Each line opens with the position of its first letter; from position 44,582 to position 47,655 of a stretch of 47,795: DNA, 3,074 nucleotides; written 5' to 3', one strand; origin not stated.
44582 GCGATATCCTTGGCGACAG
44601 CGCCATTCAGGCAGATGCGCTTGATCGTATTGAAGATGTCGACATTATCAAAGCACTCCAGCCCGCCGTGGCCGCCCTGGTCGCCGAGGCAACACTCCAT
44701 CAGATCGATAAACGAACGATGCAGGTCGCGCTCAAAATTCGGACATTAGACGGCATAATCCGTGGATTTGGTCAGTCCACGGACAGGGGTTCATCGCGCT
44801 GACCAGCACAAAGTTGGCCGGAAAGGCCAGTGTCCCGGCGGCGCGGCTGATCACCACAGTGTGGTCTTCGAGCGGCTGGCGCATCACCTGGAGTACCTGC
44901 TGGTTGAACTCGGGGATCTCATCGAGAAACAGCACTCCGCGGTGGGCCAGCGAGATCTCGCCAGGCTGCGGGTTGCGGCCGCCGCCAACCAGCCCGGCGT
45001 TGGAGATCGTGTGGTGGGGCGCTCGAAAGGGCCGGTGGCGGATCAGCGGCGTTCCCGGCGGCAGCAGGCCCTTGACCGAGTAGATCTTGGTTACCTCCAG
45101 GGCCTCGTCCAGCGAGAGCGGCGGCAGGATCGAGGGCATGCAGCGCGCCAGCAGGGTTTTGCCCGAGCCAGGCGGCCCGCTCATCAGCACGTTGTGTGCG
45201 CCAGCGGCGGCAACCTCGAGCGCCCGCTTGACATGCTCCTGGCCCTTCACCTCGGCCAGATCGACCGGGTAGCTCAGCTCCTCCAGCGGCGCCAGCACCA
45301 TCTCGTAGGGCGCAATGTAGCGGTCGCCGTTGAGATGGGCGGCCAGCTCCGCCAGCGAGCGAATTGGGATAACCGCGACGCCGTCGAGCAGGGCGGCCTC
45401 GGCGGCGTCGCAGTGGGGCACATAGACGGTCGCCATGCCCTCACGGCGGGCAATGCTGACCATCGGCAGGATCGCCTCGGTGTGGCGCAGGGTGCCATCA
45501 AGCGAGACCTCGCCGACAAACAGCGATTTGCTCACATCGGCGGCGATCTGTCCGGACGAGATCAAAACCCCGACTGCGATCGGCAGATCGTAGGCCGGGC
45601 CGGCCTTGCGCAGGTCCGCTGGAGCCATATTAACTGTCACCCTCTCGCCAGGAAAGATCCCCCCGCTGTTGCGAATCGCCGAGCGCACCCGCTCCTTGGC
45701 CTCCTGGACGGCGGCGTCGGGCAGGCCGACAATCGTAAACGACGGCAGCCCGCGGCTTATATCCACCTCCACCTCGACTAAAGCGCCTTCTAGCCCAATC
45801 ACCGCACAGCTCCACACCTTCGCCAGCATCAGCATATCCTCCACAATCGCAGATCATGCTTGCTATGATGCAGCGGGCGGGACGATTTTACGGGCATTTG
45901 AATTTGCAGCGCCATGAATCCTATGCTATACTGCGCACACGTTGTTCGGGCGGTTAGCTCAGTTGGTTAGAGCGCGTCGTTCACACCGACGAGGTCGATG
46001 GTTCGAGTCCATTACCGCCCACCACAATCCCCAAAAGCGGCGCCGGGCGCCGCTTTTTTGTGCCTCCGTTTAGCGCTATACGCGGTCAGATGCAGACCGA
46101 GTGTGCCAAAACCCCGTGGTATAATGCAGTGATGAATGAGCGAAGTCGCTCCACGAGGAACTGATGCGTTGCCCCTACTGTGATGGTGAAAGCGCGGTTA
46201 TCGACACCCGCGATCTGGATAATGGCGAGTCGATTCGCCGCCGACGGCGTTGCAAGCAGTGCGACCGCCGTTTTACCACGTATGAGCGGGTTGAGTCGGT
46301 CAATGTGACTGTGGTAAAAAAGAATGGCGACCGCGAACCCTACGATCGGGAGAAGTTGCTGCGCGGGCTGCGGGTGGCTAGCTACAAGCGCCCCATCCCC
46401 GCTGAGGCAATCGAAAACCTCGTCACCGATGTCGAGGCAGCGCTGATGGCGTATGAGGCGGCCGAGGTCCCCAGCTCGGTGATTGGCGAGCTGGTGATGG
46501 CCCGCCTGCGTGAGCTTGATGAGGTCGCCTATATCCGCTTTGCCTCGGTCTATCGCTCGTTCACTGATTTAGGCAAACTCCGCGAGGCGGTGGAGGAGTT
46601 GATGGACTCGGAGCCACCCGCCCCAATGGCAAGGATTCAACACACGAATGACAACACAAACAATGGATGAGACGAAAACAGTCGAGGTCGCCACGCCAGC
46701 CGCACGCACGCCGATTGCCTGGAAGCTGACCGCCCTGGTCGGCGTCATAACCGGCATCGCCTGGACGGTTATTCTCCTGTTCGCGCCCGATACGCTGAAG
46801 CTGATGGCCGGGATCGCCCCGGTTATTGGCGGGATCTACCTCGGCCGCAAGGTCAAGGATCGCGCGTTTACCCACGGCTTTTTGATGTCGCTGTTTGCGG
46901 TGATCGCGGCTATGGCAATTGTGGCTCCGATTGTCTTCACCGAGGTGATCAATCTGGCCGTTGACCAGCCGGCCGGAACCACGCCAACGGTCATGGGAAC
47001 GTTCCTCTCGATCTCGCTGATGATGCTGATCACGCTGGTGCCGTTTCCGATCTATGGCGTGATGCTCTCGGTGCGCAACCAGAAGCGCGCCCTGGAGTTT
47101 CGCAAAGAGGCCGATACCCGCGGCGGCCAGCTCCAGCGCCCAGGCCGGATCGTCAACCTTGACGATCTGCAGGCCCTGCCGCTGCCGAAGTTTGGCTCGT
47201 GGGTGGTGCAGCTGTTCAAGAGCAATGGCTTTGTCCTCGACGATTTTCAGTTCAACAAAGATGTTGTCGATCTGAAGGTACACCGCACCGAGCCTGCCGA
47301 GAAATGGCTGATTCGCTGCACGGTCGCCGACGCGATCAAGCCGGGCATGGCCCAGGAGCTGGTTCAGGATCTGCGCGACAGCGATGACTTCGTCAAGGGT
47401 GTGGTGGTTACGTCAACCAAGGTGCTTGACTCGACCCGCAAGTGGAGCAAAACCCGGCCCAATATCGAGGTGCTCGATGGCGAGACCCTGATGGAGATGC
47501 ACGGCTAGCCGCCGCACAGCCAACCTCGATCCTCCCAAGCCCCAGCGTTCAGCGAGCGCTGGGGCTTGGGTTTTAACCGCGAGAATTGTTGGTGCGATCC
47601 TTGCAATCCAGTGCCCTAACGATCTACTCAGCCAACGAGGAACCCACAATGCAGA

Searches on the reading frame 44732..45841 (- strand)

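Call 84: search_protein_families(library=pfam, proteins=[window:44732-45841:-], max_evalue=0.01)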
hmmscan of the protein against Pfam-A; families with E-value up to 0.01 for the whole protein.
window:44732-45841:- (369 aa): 9 families
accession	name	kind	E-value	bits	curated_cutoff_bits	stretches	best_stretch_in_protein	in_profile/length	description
PF01078.27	Mg_chelatase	-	2e-75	253.2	20.3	1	194-356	1-162/207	Magnesium chelatase, subunit ChlI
PF13541.12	ChlI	-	2.9e-43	147.1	27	1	24-143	1-119/121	Subunit ChlI of Mg-chelatase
PF07728.20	AAA_5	-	3e-08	34.2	22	1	300-354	66-125/139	AAA domain (dynein-related subfamily)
PF05496.18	RuvB_N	-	1.4e-07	31.9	27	1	192-235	3-53/159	Holliday junction DNA helicase RuvB P-loop domain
PF00158.32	Sigma54_activat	-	2.2e-07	31.1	20.2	1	286-349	79-140/168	Sigma-54 interaction domain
PF00493.29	MCM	-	8.9e-06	25.4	23.3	1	293-352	114-173/224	MCM P-loop domain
PF13191.12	AAA_16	-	0.00027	21.9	32.6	1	202-237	10-46/167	AAA ATPase domain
PF00004.35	AAA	-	0.0015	19.4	21.2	0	218-234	1-17/131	ATPase family associated with various cellular activities (AAA)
PF14532.12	Sigma54_activ_2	-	0.0045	17.7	25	0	203-235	9-41/138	Sigma-54 interaction domain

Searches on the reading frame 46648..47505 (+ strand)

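Call 84: search_protein_families(library=pfam, proteins=[window:46648-47505:+], max_evalue=0.01)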
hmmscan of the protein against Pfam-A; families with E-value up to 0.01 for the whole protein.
window:46648-47505:+ (286 aa): 1 family
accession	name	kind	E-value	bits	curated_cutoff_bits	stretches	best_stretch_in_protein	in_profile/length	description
PF04471.18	Mrr_cat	-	2e-06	28.3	21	1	176-284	3-114/115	Restriction endonuclease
